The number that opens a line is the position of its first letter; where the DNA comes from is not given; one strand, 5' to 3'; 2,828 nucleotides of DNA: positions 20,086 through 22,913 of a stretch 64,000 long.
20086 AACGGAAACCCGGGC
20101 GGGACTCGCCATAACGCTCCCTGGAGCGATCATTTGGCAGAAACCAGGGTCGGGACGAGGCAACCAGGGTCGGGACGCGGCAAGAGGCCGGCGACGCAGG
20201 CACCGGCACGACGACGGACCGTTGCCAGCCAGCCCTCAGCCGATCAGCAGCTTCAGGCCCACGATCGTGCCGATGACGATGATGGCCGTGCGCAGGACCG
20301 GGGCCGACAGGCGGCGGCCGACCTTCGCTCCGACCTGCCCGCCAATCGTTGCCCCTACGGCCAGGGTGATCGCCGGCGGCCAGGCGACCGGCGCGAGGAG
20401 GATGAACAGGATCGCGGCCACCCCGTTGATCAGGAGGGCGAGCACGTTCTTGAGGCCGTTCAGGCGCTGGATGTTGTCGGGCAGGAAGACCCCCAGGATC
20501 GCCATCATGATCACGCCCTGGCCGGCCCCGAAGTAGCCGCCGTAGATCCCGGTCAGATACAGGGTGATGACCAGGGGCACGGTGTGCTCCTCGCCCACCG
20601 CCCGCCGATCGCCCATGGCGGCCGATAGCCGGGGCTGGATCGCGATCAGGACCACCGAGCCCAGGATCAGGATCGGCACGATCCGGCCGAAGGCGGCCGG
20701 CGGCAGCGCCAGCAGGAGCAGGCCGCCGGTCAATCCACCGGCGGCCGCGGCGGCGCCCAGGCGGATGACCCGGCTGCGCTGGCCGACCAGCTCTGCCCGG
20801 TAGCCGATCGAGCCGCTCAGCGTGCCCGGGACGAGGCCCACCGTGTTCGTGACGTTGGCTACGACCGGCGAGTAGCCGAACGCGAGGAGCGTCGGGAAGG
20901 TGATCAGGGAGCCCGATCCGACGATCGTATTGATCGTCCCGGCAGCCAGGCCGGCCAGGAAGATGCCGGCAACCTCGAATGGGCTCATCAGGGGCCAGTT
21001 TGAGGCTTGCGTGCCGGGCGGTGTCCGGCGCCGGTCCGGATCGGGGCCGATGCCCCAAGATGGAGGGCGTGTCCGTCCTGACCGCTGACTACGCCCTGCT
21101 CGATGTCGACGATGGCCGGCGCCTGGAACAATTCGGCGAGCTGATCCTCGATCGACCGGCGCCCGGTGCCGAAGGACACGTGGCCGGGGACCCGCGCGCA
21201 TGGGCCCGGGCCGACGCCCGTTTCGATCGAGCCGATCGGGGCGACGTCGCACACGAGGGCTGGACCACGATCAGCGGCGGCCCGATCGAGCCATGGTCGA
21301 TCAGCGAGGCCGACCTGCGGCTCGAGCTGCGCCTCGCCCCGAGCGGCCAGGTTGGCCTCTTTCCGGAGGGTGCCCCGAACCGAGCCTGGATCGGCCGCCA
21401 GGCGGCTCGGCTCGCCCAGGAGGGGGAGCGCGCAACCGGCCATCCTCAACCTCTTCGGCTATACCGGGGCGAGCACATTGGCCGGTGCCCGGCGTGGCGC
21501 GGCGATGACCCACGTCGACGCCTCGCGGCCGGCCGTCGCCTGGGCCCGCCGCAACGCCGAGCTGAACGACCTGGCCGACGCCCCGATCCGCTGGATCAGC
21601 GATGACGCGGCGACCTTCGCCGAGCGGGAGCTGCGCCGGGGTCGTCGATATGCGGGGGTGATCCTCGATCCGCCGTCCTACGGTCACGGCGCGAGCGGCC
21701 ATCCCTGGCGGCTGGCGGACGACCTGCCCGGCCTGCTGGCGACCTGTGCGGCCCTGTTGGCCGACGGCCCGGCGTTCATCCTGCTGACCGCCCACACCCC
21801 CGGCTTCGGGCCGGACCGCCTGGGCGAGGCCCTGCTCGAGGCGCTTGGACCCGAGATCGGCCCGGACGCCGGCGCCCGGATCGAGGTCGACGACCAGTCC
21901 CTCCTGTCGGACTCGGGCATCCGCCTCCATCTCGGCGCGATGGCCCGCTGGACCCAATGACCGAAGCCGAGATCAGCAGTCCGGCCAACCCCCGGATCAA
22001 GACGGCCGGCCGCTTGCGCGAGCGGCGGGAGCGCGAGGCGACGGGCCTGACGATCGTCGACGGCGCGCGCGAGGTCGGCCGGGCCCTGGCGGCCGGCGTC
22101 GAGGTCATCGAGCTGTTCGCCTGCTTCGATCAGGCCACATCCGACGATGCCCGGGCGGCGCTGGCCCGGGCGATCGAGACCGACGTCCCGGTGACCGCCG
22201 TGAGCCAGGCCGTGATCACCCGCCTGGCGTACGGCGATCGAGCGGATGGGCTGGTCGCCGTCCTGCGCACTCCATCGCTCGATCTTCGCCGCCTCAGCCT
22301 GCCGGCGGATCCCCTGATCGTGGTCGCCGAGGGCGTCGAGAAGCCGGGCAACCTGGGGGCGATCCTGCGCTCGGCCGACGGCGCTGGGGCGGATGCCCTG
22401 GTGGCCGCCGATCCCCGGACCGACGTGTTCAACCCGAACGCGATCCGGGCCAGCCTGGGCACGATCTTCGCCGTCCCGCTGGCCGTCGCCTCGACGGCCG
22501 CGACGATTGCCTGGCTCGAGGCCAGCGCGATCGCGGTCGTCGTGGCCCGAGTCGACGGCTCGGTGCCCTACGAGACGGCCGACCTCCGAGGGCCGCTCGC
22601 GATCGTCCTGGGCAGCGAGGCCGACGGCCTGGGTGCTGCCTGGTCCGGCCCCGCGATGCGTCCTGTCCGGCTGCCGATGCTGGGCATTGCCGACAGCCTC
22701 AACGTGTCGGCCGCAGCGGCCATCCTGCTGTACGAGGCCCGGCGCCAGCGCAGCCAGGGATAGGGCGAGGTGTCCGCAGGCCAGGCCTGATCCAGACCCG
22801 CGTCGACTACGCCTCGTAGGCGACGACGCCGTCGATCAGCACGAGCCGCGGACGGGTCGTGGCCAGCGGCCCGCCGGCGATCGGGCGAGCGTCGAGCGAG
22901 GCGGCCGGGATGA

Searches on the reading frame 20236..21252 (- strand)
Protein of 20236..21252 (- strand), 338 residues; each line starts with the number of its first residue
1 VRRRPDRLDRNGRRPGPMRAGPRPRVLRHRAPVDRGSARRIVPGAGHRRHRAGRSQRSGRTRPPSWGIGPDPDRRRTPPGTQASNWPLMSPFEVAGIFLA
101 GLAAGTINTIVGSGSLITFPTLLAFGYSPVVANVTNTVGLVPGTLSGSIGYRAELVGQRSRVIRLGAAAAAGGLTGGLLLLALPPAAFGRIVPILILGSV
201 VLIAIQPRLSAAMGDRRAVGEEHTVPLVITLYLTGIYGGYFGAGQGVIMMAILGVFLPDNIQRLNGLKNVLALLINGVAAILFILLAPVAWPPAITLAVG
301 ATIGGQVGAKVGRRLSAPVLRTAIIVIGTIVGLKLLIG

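Call 30: search_protein_families(library=pfam, proteins=[window:20236-21252:-], max_evalue=0.00001)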
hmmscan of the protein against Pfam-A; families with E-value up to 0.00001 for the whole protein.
window:20236-21252:- (338 aa): 1 family
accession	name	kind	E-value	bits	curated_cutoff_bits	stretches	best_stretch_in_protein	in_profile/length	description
PF01925.25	TauE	-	1.3e-40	140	32.6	1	97-335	1-237/237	Sulfite exporter TauE/SafE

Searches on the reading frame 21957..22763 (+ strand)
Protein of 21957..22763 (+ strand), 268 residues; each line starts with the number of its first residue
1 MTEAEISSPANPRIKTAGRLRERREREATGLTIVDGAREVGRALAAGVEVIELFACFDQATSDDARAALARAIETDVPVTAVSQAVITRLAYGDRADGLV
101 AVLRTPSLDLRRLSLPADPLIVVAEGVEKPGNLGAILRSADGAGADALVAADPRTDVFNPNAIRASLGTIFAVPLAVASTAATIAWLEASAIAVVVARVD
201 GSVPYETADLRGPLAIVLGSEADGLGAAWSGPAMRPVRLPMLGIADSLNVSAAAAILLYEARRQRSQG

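Call 30: search_protein_families(library=pfam, proteins=[window:21957-22763:+], max_evalue=0.00001)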
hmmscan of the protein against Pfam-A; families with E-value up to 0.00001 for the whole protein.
window:21957-22763:+ (268 aa): 3 families
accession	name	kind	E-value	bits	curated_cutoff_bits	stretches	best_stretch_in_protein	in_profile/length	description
PF00588.24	SpoU_methylase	-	9.2e-32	110.5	29.7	1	120-259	2-142/142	SpoU rRNA Methylase family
PF22435.1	MRM3-like_sub_bind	-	4.9e-15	56.1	27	1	11-101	1-84/84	MRM3-like substrate binding domain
PF04705.17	TSNR_N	-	1e-08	35.7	28.3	1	6-107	4-101/111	Thiostrepton-resistance methylase, N terminus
